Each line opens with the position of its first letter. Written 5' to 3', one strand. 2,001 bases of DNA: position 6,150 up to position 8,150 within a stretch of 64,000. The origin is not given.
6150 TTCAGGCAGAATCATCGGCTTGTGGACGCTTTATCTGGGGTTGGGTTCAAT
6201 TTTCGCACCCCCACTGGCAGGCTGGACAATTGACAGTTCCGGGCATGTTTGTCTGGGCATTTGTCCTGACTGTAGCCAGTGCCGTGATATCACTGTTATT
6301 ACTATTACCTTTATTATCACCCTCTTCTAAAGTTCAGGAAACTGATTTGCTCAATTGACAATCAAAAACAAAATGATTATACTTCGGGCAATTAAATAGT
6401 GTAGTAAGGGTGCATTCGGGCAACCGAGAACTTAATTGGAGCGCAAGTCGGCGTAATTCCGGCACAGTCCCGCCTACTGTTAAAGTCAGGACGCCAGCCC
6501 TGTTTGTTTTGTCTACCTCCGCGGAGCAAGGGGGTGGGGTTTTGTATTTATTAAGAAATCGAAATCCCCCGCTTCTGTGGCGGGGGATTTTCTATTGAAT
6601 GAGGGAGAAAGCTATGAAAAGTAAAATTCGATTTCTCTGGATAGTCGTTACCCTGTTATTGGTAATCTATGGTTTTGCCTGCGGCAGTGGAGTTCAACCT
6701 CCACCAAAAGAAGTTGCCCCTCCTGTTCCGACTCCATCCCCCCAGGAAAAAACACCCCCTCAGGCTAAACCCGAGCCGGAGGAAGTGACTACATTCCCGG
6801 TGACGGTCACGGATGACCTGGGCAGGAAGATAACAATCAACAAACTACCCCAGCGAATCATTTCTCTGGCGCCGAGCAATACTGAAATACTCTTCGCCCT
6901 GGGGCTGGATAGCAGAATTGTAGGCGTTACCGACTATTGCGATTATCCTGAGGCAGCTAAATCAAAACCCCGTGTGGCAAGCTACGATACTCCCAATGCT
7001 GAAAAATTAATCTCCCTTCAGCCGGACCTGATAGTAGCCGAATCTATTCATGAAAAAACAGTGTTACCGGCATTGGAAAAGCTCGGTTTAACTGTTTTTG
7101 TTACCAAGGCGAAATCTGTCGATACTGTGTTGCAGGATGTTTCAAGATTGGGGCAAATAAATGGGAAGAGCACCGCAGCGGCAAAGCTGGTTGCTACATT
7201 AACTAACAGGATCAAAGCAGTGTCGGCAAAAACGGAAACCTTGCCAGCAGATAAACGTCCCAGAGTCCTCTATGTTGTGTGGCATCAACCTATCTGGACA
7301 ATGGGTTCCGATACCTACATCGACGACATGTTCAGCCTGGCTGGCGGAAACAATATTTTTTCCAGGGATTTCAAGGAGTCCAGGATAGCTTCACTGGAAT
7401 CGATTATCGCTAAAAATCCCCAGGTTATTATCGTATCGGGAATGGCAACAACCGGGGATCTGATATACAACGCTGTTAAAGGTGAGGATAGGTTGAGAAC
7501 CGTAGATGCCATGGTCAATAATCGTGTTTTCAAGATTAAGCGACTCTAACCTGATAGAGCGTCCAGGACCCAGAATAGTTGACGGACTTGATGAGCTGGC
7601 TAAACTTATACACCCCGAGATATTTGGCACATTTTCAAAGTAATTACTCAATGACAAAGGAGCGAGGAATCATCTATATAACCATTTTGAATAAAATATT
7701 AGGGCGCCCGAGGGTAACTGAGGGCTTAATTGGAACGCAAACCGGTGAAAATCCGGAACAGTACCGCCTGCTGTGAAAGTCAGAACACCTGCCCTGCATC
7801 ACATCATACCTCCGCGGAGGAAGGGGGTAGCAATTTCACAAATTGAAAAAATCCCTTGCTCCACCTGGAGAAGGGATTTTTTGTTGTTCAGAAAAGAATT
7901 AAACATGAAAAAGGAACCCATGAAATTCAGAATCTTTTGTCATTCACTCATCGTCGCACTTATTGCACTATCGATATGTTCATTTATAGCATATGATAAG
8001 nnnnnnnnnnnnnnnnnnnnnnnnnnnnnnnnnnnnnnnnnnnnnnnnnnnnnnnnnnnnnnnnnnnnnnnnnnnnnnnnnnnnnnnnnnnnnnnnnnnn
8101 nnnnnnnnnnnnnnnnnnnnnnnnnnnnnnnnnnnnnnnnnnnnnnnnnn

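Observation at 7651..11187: A cobalamin riboswitch controls a ~1,090-aa Asp-box beta-propeller surface protein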

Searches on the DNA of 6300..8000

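Call 4: search_rna_families(source=window, start=6300, end=8000, threshold=evalue, max_evalue=10, show_alignments=4)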
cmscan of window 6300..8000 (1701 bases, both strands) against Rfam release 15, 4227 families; matches with E-value up to 10: 12.
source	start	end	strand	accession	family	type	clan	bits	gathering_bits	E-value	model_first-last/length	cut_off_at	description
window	7721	7795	+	RF01689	AdoCbl-II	Cis-reg; riboswitch;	CL00101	32.1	36.5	3.4e-05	1-81/81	no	AdoCbl-II (Cobalamin/B12) riboswitch aptamer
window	6391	6516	+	RF00174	Cobalamin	Cis-reg; riboswitch;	CL00101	29.6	31.5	3.1e-05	1-189/189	no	Cobalamin riboswitch aptamer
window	7784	7885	+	RF00515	PyrR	Cis-reg;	-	25.1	54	0.87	1-115/115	no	PyrR binding site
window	7833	7901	+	RF02445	SpR14_sRNA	Gene; sRNA;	-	24.3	50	1.5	1-80/80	no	Streptococcus sRNA SpR14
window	6494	6596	+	RF01772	rnk_pseudo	Cis-reg; leader;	-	22.6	55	0.52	1-108/108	no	Pseudomonas rnk leader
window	7828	7910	+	RF03043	Prevotella-2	Gene; sRNA;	-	20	72.1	9.4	1-116/116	no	Prevotella-2 RNA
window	6516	6595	+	RF02837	anti-hemB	Gene; sRNA;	-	17.9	49.5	0.35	1-81/81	no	Burkholderia RNA 7 (anti-hemB)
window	6433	6506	+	RF00050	FMN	Cis-reg; riboswitch;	-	16.7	66.2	0.75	1-138/138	no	FMN riboswitch aptamer (RFN element)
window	6504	6593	+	RF00513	Trp_leader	Cis-reg; leader;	-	16.4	41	4.6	1-100/100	no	Tryptophan operon leader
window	6580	6649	-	RF02181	ST7-AS2_1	Gene; lncRNA;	-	14.4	80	7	1-72/72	no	ST7 antisense RNA 2 conserved region 1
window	7846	7881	+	RF02744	Rev39_5p_UTR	Cis-reg;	-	12.5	88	0.86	193-228/300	no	Soft rot Enterobacteriaceae Rev 39 5'UTR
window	7846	7891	+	RF02712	EBER2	Gene; sRNA;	-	12.3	200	8.4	1-173/173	no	Epstein-Barr virus EBER2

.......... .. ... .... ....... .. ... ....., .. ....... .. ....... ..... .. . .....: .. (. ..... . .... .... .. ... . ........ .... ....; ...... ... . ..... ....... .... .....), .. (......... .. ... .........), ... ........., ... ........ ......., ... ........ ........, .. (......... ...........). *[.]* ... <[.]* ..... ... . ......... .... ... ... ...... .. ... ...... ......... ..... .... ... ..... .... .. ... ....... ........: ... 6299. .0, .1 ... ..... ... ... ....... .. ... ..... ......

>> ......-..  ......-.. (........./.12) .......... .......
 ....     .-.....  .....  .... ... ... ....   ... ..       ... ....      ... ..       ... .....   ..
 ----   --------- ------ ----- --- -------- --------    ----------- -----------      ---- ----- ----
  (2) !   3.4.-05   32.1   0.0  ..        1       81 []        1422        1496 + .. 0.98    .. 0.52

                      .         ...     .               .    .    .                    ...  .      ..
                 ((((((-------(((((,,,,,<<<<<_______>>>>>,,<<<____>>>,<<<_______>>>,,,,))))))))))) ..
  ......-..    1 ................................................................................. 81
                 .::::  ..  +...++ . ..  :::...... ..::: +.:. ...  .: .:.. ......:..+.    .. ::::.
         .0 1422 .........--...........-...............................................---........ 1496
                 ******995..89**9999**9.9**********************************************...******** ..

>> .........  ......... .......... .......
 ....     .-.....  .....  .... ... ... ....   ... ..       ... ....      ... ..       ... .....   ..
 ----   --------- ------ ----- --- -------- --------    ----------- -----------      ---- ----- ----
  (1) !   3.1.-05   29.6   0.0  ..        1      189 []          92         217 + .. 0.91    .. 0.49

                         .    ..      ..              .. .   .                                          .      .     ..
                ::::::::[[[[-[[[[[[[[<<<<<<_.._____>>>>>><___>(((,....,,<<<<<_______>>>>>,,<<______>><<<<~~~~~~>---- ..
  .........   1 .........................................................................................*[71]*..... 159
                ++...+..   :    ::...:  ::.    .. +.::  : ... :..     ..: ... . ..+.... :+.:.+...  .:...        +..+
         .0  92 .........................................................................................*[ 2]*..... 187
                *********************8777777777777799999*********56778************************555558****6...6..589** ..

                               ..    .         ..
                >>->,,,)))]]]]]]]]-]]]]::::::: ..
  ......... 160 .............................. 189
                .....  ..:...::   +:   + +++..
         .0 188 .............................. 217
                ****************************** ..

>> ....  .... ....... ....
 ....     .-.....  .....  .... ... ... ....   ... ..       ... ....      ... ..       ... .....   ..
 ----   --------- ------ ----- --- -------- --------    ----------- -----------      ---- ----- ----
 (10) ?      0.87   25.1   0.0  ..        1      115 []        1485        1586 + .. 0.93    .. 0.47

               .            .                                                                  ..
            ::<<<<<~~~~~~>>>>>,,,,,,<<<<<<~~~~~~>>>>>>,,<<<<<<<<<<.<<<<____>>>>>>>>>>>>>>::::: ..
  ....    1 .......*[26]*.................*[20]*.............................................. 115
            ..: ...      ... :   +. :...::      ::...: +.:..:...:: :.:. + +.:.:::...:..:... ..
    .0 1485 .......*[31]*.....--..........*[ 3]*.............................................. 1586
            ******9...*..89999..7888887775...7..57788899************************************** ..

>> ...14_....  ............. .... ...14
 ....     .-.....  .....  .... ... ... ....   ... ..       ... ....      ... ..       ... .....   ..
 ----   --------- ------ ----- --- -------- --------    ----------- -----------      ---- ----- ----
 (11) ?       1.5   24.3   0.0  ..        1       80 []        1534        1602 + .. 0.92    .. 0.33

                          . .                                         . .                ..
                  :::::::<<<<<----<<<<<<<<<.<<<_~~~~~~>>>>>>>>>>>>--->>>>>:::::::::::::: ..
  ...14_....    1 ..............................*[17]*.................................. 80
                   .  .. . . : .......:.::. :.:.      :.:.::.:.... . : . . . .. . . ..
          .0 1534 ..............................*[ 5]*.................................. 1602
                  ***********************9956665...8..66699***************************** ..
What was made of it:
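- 6405..6539 (+): Distal cobalamin riboswitch (aptamer P1-P5 plus the P13/L13 hairpin) controlling btuF. Rfam RF00174 at 6391-6516, 29.6 bits, below GA 31.5 (call 4).
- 7699..7832 (+): Proximal cobalamin riboswitch. L5 is at 7763-7769. P13/L13 is at 7809-7827, with kissing-loop bases GCGG at 7814-7817. Rfam RF01689 at 7721-7795, 32.1 bits, below GA 36.5 (call 4).
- On Cobalamin riboswitch (Rfam clan CL00101: RF00174 / RF01689): The Rfam alignment shows 71 model positions of P6 replaced by 2 nt (call 4).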

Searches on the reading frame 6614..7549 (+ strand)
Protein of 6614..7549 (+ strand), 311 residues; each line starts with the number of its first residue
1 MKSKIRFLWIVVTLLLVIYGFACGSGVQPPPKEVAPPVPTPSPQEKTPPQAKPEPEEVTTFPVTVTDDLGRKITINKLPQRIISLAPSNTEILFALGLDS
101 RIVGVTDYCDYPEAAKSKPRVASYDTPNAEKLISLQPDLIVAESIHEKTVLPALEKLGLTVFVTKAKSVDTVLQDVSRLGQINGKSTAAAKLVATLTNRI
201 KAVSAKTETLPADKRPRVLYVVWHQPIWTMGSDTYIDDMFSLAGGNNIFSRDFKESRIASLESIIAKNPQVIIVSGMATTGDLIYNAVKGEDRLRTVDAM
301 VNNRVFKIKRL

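Call 7: search_protein_families(library=pfam, proteins=[window:6614-7549:+], max_evalue=0.01)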
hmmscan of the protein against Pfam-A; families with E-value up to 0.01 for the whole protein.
window:6614-7549:+ (311 aa): 1 family
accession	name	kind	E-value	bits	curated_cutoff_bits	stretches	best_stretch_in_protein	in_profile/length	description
PF01497.23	Peripla_BP_2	-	3.2e-38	131.9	27.5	1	82-309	1-232/235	Periplasmic binding protein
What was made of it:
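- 6614..7642 (+): btuF-like substrate-binding lipoprotein. It has a lipobox-like Cys, a Pro-rich linker of about 40 aa, and a Peripla_BP_2 domain. The reading frame is broken by one extra base near 7540. Pfam PF01497, E 3e-38 (call 7).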

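Call 74: search_protein_families(library=ncbifam, proteins=[window:6614-7549:+], max_evalue=0.01)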
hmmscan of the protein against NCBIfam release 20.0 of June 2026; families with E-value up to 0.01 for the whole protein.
window:6614-7549:+ (311 aa): 12 families
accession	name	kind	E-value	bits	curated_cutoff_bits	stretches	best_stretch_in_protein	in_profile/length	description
TIGR04281.1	peripla_PGF_1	equivalog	1.1e-41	143.1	325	1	60-280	2-221/330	PGF-CTERM-anchored ABC transporter substrate-binding protein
NF002894.0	PRK03379.1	equivalog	1.5e-32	112.8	234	1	80-280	24-220/266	vitamin B12 ABC transporter substrate-binding protein BtuF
TIGR03659.1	IsdE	equivalog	7.6e-22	77.8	298.65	1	78-308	37-267/292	heme ABC transporter substrate-binding protein IsdE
NF038402.1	TroA_like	subfamily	5.5e-21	75.2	30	1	81-274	1-185/219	helical backbone metal receptor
TIGR03868.1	F420-O_ABCperi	hypoth_equivalog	3.1e-14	52.9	392.4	1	63-275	2-228/287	putative F420-0 ABC transporter substrate-binding protein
NF008501.1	PRK11411.1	subfamily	8.5e-14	51.2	320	1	60-277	21-240/303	Fe(3+) dicitrate ABC transporter substrate-binding protein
NF052484.1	sider_BP_EitA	equivalog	1.1e-10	41.1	640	1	58-142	16-103/328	siderophore ABC transporter substrate-binding protein EitA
NF008200.0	PRK10957.1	equivalog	3.5e-09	36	205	1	125-224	114-213/330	Fe2+-enterobactin ABC transporter substrate-binding protein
NF010649.0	PRK14048.1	equivalog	2.6e-06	26.8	374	1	130-292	115-289/374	ferrichrome/ferrioxamine B periplasmic transporter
NF047879.1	catechol_SstD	exception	3.5e-05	23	450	1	165-308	171-316/343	ferrated catecholamine ABC transporter substrate-binding lipoprotein SstD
NF007864.0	PRK10576.1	equivalog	0.0042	16.5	252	1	79-219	35-180/297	Fe(3+)-hydroxamate ABC transporter substrate-binding protein FhuD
NF009881.0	PRK13341.1-2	equivalog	0.0088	13.9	651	0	196-291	523-618/736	AAA family ATPase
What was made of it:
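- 6614..7642 (+): NCBIfam BtuF scores 112.8 bits, below the cut-off of 234 (call 74).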

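Call 75: search_solved_structures(query=window:6614-7549:+, max_evalue=0.00001)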
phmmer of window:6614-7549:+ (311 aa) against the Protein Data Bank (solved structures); distinct sequences matched with E-value up to 0.00001: 36.
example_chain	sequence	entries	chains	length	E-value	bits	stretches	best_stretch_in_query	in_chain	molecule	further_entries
5ysc_A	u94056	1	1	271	1.5e-28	103.4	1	80-288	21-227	Vitamin B12-binding protein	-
4m7o_A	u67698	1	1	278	6e-25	91.5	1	77-305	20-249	Iron-binding protein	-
5m34_A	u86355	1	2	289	2.3e-20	76.5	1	80-276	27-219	Vitamin B12-binding protein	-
5m2q_A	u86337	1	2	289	8.3e-20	74.7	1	80-276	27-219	Outer membrane protein A,Vitamin B12-binding protein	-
1n2z_A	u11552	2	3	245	1.1e-19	74.2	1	80-276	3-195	Vitamin B12 transport protein btuF | Vitamin B12-binding protein btuF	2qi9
5ovw_A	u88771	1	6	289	1.1e-19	74.2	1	80-276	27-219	Vitamin B12-binding protein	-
5m29_A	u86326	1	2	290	1.2e-19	74.2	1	80-276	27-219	Vitamin B12-binding protein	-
4dbl_E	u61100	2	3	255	1.2e-19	74.2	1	80-276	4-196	Vitamin B12-binding protein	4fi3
1n4a_A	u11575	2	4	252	1.5e-19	73.8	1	81-276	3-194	Vitamin B12 transport protein btuF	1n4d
5m3b_A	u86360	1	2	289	3e-19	72.8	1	80-276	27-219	Vitamin B12-binding protein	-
4hn9_A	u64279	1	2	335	1.6e-17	67.2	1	59-286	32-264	Iron complex transport system substrate-binding protein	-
5khl_B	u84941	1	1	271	6.7e-15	58.5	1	80-279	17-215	Hemin ABC transporter, periplasmic hemin-binding protein HutB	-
2r7a_A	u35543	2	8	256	2.2e-14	56.9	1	80-287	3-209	Bacterial heme binding protein | Periplasmic HEME binding protein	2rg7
5b58_T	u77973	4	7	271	1.5e-13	54.1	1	80-281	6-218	Putative hemin transport system, substrate-binding protein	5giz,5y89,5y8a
3md9_A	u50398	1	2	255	2e-13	53.7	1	79-275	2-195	Hemin-binding periplasmic protein hmuT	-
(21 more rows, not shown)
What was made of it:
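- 6614..7642 (+): Best PDB relatives are vitamin B12-binding proteins 5ysc and 1n2z (call 75).
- On BtuF (cluster A-II substrate-binding protein for B12): The top PDB hits are 5ysc and 1n2z/BtuF (call 75).
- Checked: The upstream ORF is Peripla_BP_2 (E 3e-38), and its best solved relatives are B12-binding BtuF proteins (calls 7, 75).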
